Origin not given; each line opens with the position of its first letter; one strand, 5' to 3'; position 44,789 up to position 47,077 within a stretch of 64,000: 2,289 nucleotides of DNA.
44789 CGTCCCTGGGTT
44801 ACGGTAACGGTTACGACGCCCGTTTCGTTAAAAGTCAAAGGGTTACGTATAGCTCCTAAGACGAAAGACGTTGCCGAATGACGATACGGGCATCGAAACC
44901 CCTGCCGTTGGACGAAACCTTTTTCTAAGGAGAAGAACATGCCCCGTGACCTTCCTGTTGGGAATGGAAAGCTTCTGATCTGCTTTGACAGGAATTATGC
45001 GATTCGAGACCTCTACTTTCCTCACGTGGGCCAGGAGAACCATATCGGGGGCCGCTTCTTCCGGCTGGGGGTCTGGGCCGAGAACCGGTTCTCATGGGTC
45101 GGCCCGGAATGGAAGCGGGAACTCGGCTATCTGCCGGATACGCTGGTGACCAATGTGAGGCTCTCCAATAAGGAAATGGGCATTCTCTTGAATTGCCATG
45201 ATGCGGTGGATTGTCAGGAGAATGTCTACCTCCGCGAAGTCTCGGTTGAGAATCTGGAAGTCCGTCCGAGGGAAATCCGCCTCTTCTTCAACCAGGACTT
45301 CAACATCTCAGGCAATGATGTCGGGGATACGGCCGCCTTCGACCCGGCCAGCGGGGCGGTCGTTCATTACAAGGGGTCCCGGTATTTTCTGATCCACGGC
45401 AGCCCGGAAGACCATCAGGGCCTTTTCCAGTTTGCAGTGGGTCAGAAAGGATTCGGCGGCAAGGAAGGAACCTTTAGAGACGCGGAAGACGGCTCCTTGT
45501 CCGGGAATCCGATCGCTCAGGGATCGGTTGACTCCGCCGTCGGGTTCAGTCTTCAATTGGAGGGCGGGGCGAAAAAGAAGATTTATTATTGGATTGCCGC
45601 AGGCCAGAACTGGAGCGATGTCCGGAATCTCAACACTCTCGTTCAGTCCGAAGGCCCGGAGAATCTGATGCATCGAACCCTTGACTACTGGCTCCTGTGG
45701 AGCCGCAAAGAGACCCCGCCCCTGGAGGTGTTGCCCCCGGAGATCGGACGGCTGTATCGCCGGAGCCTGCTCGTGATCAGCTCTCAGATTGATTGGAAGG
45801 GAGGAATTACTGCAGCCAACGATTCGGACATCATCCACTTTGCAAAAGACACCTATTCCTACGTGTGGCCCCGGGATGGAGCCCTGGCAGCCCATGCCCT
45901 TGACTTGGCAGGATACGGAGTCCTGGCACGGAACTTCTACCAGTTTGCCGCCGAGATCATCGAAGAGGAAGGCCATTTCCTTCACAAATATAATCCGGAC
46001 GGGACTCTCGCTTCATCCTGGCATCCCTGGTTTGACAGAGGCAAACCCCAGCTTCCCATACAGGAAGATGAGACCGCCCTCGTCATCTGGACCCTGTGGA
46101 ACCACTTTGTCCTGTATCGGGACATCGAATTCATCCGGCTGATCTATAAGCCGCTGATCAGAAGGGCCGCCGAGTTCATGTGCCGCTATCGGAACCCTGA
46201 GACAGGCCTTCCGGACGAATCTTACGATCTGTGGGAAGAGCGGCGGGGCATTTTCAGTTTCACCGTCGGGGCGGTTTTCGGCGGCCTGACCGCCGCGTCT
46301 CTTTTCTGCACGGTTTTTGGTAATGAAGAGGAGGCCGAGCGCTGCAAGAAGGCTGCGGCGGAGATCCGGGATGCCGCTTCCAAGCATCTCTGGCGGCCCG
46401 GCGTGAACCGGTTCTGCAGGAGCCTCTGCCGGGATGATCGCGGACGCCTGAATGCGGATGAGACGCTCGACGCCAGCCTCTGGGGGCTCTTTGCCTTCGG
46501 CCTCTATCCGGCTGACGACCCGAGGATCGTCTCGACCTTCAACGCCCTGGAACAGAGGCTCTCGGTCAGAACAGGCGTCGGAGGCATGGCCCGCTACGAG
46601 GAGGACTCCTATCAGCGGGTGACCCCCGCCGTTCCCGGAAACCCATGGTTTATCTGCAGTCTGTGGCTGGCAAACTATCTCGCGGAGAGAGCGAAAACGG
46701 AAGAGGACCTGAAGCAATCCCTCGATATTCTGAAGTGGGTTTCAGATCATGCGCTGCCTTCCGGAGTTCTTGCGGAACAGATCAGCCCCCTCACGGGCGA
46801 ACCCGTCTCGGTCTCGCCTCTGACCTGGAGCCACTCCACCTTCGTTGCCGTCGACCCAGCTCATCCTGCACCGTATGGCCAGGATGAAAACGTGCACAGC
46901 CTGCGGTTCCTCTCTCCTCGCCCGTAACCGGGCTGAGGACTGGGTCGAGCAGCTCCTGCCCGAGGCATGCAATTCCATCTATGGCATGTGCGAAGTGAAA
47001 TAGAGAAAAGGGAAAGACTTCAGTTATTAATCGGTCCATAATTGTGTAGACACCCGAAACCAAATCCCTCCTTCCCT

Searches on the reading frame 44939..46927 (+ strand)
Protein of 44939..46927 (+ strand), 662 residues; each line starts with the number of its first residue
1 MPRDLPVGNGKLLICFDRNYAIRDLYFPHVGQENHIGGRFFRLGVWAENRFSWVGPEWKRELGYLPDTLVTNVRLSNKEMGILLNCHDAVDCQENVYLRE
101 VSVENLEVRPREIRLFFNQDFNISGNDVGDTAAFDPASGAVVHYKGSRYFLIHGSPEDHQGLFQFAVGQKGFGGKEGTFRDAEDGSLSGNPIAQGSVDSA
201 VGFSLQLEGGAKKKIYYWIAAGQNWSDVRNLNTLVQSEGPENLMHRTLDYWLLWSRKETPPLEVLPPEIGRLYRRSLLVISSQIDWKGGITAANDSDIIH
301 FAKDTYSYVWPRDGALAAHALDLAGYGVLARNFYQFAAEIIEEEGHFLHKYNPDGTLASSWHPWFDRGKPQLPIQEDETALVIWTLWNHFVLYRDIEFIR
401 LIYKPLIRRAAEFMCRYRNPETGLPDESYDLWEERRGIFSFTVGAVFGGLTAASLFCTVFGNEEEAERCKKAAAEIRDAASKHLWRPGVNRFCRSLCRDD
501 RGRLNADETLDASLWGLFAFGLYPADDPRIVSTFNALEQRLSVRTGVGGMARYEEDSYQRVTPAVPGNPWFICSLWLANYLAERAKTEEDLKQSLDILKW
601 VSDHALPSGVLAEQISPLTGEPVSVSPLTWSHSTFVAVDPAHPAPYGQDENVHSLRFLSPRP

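Call 39: search_protein_families(library=pfam, proteins=[window:44939-46927:+])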
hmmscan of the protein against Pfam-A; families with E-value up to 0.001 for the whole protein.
window:44939-46927:+ (662 aa): 1 family
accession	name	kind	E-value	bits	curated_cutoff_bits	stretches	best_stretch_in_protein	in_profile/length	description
PF00723.27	Glyco_hydro_15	-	9.4e-28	97.7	22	1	288-637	24-424/427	Glycosyl hydrolases family 15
